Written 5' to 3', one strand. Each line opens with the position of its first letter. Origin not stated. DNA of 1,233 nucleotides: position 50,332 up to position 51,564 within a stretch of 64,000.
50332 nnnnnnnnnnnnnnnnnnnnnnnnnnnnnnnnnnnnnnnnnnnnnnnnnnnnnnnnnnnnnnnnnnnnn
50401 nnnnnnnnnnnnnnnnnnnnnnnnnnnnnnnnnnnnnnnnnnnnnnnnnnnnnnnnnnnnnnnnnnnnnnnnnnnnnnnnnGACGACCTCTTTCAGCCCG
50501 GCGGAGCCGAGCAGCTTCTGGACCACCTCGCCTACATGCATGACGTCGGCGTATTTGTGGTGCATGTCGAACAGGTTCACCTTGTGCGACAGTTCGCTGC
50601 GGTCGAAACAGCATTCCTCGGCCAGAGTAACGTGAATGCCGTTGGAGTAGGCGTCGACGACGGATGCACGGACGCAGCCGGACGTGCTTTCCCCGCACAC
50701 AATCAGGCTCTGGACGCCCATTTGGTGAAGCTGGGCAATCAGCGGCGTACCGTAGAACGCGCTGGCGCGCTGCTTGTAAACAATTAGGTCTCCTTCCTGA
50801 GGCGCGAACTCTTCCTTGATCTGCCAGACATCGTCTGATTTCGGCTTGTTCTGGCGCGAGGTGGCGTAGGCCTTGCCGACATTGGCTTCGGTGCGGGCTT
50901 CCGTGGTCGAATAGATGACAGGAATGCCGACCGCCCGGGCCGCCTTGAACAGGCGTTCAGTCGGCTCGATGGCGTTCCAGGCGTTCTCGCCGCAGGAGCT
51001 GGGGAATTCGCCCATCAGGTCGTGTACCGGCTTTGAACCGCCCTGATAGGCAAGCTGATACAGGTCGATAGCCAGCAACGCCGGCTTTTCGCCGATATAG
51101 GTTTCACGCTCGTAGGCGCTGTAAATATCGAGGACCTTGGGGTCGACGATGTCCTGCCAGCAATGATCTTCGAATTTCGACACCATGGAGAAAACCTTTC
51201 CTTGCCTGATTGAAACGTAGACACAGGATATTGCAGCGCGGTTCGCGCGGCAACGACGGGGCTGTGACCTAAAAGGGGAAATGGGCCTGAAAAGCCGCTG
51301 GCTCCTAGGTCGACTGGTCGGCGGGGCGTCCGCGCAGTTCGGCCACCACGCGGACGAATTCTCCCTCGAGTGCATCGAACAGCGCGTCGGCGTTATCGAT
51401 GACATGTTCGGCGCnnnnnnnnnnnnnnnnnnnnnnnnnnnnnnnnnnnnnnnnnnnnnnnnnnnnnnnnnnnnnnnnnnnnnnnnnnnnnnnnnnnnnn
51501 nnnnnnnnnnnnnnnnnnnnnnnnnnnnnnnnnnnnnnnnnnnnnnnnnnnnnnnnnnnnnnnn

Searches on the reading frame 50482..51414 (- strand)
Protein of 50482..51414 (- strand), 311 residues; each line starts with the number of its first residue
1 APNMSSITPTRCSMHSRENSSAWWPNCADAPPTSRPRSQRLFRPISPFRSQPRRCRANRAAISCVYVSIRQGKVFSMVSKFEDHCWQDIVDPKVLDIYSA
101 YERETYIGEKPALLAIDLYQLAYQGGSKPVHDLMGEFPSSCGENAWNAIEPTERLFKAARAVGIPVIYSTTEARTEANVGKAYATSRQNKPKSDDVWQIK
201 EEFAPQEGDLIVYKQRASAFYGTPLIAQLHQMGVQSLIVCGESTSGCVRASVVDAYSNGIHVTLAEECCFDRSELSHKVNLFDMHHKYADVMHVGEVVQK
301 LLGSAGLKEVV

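Call 86: search_protein_families(library=pfam, proteins=[window:50482-51414:-], max_evalue=0.001)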
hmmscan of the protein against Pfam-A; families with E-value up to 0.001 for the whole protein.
window:50482-51414:- (311 aa): 1 family
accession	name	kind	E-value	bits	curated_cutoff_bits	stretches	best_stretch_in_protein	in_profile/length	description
PF00857.26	Isochorismatase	-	8.1e-32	111.1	27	1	142-293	20-172/175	Isochorismatase domain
